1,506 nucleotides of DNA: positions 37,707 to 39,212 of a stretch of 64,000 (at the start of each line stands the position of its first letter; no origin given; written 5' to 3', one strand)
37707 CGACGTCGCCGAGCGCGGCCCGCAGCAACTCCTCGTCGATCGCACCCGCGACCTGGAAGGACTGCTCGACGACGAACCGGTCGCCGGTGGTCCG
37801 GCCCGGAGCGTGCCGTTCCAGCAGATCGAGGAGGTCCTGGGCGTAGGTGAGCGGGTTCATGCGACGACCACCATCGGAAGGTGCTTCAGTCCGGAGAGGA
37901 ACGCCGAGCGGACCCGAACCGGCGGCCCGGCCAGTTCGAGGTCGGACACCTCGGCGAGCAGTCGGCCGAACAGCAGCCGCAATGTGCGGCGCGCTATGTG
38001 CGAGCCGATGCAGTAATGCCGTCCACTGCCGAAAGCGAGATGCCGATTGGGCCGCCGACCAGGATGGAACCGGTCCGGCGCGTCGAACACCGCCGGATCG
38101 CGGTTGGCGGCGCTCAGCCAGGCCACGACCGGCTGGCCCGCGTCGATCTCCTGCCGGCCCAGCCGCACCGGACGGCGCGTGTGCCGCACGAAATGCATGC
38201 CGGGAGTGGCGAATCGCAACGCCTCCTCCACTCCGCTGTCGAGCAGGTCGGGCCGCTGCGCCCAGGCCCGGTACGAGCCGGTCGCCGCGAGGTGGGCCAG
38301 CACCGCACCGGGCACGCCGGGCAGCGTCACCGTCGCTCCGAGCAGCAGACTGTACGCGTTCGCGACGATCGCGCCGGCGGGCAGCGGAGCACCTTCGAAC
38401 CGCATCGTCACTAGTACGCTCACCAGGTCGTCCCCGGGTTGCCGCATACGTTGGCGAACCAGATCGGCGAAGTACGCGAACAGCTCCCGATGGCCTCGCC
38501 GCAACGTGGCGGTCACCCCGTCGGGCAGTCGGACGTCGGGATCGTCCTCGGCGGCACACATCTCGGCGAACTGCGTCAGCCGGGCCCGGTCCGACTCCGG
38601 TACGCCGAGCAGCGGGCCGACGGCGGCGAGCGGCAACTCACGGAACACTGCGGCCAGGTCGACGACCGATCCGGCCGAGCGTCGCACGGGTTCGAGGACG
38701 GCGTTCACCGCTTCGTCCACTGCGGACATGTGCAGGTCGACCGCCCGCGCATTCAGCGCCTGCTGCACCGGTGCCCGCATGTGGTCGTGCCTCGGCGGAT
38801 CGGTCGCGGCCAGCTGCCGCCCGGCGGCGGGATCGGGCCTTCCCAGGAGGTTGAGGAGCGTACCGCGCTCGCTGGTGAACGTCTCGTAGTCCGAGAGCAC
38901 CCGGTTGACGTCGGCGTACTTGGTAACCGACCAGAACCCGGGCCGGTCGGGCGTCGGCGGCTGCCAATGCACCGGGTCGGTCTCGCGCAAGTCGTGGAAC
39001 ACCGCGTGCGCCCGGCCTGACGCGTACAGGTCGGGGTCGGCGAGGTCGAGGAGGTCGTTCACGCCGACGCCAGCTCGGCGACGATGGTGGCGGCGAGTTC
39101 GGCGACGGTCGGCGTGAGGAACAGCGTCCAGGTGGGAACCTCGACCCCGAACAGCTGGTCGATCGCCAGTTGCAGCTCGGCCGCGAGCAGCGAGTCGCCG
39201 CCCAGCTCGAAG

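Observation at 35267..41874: Six-gene, fully dissociated NRPS-like line: A, C, P450, PCP, C-variant and reductase each as a separate small protein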

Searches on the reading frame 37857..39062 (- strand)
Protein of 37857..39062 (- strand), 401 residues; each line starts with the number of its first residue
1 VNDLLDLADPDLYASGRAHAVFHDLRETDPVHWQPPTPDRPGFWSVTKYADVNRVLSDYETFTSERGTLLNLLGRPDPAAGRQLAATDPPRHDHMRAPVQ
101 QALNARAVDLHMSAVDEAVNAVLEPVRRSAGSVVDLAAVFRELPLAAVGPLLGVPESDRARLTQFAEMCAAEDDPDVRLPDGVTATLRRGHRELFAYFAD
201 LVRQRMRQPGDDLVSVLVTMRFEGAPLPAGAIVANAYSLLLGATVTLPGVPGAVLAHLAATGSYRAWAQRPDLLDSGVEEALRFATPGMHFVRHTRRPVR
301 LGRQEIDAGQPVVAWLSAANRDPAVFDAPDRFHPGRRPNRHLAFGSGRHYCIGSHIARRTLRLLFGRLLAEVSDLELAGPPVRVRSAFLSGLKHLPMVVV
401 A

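Call 10: search_protein_families(library=pfam, proteins=[window:37857-39062:-], max_evalue=0.01)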
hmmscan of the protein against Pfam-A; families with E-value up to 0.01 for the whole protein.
window:37857-39062:- (401 aa): 1 family
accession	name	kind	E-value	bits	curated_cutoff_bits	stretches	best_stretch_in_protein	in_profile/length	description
PF00067.27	p450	-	1.8e-20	73.6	22.8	1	273-370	323-430/462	Cytochrome P450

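Call 20: search_solved_structures(query=window:37857-39062:-, max_evalue=1e-10)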
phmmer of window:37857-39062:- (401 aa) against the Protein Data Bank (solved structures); distinct sequences matched with E-value up to 1e-10: 399 (the best 60 are shown).
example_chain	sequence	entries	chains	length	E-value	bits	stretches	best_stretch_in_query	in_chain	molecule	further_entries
8vxi_A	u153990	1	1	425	4.1e-69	236.7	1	5-397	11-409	CYP125MRCA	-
8vxg_A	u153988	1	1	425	7.2e-69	235.9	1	5-397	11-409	CYP125MRCA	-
4l0e_A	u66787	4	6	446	2.6e-67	230.7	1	5-397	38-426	P450 monooxygenase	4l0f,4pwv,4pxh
3mgx_A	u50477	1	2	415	1.4e-61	211.9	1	4-397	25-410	Putative P450 monooxygenase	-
5li6_A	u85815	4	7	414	5.6e-54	186.9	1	5-396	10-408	Putative cytochrome P450 126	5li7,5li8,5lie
6bld_A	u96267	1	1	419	8.5e-53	183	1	3-397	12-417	Cytochrome P450 268A2 Cyp268A2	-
6hqg_A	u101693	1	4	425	1.6e-46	162.3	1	6-399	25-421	Cytochrome P450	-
7qke_A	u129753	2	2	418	4.9e-46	160.7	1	6-395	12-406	Steroid C26-monooxygenase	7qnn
7qwn_A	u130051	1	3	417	2.5e-45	158.4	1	6-395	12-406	Steroid C26-monooxygenase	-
7r1i_A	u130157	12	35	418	2.5e-45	158.4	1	6-395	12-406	Steroid C26-monooxygenase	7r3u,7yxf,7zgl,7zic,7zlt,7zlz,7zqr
2xn8_A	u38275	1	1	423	2.6e-45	158.3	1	6-395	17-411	PUTATIVE CYTOCHROME P450 125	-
2xc3_A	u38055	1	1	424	2.6e-45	158.3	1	6-395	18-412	PUTATIVE CYTOCHROME P450 125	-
2x5l_A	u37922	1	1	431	2.8e-45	158.2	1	6-395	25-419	PUTATIVE CYTOCHROME P450 125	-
3ivy_A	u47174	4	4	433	2.9e-45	158.2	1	6-395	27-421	Cytochrome P450 CYP125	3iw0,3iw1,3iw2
2x5w_A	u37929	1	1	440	3e-45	158.1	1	6-395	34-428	PUTATIVE CYTOCHROME P450 125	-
5l90_A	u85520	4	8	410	6.6e-45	157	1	22-395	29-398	Cytochrome P450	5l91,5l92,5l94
7y97_A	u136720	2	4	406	2.9e-43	151.6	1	24-397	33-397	Cytochrome P450 monooxygenase YjiB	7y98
7y9o_A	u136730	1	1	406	2.2e-42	148.6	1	24-397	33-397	Cytochrome P450 monooxygenase YjiB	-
3tkt_A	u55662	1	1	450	7.1e-42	147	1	22-397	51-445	Cytochrome P450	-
6gmf_A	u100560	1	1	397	7.8e-42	146.9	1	6-386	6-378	Putative cytochrome P450 hydroxylase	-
5dqn_A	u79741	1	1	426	1e-41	146.5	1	23-395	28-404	Cytochrome P450 CYP125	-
4apy_A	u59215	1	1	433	1.4e-41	146.1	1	23-395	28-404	P450 HEME-THIOLATE PROTEIN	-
5fyf_A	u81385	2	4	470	1.1e-40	143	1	5-395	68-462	CYTOCHROME P450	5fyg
4z5p_A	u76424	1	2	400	1.2e-40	143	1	18-385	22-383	Cytochrome P450 hydroxylase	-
8hgd_B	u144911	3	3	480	2.3e-40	142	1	5-395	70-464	Cytochrome P450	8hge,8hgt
9ixl_B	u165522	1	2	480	3e-40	141.6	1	5-395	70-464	Cytochrome P450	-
9kki_A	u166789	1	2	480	4.1e-40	141.2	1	5-395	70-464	Cytochrome P450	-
9uy0_A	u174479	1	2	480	5.6e-40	140.7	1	5-395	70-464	Cytochrome P450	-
4rm4_A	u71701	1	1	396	2.3e-39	138.7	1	40-393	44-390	Cytochrome P450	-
3rwl_A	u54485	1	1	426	7e-39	137.1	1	3-394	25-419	Cytochrome P450 alkane hydroxylase 1 CYP153A7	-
7ant_A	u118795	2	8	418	7.8e-39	137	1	5-399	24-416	Cytochrome P450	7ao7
8fz8_A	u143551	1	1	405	1.6e-38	136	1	18-389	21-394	Cytochrome P450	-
8jnp_A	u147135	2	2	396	3.8e-38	134.7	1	21-397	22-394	Cytochrome P450 CftA | Cytochrome P450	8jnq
2wm4_A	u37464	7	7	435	6.3e-38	134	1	21-397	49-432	PUTATIVE CYTOCHROME P450 124 | Methyl-branched lipid omega-hydroxylase | CYP124 in complex with inhibitor carbethoxyhexyl imidazole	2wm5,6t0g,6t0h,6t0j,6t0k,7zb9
5cje_A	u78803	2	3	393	1.4e-37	132.9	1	3-397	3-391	Cytochrome P450 hydroxylase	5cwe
8b2p_A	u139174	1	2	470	2.5e-37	132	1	5-396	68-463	Cytochrome P450 alkane hydroxylase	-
5vws_A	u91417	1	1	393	5.8e-37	130.8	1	21-375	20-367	Cytochrome P450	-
9vgn_A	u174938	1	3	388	2.4e-36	128.8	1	27-382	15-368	Cytochrome P450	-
2yoo_A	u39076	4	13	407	7.8e-36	127.1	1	5-399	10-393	P450 HEME-THIOLATE PROTEIN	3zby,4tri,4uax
9vgm_A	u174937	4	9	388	1.1e-35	126.6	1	27-382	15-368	Cytochrome P450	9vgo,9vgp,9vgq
7wex_A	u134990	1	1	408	1.2e-35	126.5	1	18-397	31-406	Cytochrome P450 hydroxylase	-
3r9b_A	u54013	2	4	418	1.5e-35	126.2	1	75-398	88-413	CYTOCHROME P450 164A2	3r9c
7ayx_A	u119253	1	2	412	1.5e-35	126.1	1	40-377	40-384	Cytochrome P450 113A1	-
4yzr_A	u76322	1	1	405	4.9e-35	124.5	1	25-397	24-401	Polyketide biosynthesis cytochrome P450 PksS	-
5z9i_A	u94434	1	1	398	1.2e-34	123.2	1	43-398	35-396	Putative P450-like enzyme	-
4ggv_A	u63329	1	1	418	1.4e-34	123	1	39-370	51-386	Cytochrome P450 superfamily protein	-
6gk5_A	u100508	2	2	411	1.5e-34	122.8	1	15-379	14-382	Cytochrome P450 CYP267B1 protein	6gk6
4z5q_A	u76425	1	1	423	2.5e-34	122.2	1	26-379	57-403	Cytochrome P450 hydroxylase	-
2wh8_A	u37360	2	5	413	4.2e-34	121.4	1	21-379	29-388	PUTATIVE CYTOCHROME P450 130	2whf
2uuq_A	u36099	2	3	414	4.3e-34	121.4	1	21-379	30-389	CYTOCHROME P450 130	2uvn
6hqd_A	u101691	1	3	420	5.6e-34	121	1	5-397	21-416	Cytochrome P450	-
9vfd_A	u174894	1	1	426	5.9e-34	120.9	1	5-397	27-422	Cytochrome P450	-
5z9j_A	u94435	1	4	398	8.6e-34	120.4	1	43-398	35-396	Putative P450-like enzyme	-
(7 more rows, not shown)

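Call 32: search_protein_families(library=ncbifam, proteins=[window:37857-39062:-], max_evalue=0.001)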
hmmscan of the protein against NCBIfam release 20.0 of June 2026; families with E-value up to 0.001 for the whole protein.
window:37857-39062:- (401 aa): 9 families
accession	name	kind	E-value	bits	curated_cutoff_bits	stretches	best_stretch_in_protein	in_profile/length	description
NF041177.1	Cyp119_Thmprot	equivalog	3.1e-38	131.5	680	1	21-396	4-363/368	cytochrome P450 Cyp119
TIGR04538.1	P450_cycloAA_1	subfamily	1.2e-35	123.2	500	1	20-378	13-372/395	cytochrome P450, cyclodipeptide synthase-associated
NF041802.1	P450_SolI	exception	1.6e-32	112.5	850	1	7-399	21-422/424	solanimycin biosynthesis cytochrome P450 SolI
NF045816.1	PentlenlactSyn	equivalog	8.5e-32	110.3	700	1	85-385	84-379/396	pentalenolactone synthase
TIGR04515.1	P450_rel_GT_act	subfamily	3.2e-30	105.8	343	1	78-397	87-385/386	P450-derived glycosyltransferase activator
TIGR04458.1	CYP450_TxtE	equivalog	2.7e-28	98.7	500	1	7-397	4-400/403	4-nitrotryptophan synthase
NF050147.1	aminopyruv_ApyO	equivalog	3.7e-21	75.3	525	1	52-379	47-399/444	RiPP biosynthesis cytochrome P450 ApyO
NF045812.1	PentlenOxigase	equivalog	2.5e-06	26.6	800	1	273-371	301-408/444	pentalenene oxygenase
NF051859.1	AlbFlvMonOxTrpSyn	equivalog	4e-05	22.4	700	0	278-369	324-424/457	bifunctional albaflavenone monooxygenase/terpene synthase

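Call 61: search_solved_structures(query=window:37857-39062:-, max_evalue=1e-60, show_alignments=4)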
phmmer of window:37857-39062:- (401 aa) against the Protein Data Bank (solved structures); distinct sequences matched with E-value up to 1e-60: 4.
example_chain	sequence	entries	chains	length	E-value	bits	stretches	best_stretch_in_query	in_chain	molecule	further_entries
8vxi_A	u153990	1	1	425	4.1e-69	236.7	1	5-397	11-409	CYP125MRCA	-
8vxg_A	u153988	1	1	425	7.2e-69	235.9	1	5-397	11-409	CYP125MRCA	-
4l0e_A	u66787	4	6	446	2.6e-67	230.7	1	5-397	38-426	P450 monooxygenase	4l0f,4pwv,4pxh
3mgx_A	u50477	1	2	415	1.4e-61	211.9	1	4-397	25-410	Putative P450 monooxygenase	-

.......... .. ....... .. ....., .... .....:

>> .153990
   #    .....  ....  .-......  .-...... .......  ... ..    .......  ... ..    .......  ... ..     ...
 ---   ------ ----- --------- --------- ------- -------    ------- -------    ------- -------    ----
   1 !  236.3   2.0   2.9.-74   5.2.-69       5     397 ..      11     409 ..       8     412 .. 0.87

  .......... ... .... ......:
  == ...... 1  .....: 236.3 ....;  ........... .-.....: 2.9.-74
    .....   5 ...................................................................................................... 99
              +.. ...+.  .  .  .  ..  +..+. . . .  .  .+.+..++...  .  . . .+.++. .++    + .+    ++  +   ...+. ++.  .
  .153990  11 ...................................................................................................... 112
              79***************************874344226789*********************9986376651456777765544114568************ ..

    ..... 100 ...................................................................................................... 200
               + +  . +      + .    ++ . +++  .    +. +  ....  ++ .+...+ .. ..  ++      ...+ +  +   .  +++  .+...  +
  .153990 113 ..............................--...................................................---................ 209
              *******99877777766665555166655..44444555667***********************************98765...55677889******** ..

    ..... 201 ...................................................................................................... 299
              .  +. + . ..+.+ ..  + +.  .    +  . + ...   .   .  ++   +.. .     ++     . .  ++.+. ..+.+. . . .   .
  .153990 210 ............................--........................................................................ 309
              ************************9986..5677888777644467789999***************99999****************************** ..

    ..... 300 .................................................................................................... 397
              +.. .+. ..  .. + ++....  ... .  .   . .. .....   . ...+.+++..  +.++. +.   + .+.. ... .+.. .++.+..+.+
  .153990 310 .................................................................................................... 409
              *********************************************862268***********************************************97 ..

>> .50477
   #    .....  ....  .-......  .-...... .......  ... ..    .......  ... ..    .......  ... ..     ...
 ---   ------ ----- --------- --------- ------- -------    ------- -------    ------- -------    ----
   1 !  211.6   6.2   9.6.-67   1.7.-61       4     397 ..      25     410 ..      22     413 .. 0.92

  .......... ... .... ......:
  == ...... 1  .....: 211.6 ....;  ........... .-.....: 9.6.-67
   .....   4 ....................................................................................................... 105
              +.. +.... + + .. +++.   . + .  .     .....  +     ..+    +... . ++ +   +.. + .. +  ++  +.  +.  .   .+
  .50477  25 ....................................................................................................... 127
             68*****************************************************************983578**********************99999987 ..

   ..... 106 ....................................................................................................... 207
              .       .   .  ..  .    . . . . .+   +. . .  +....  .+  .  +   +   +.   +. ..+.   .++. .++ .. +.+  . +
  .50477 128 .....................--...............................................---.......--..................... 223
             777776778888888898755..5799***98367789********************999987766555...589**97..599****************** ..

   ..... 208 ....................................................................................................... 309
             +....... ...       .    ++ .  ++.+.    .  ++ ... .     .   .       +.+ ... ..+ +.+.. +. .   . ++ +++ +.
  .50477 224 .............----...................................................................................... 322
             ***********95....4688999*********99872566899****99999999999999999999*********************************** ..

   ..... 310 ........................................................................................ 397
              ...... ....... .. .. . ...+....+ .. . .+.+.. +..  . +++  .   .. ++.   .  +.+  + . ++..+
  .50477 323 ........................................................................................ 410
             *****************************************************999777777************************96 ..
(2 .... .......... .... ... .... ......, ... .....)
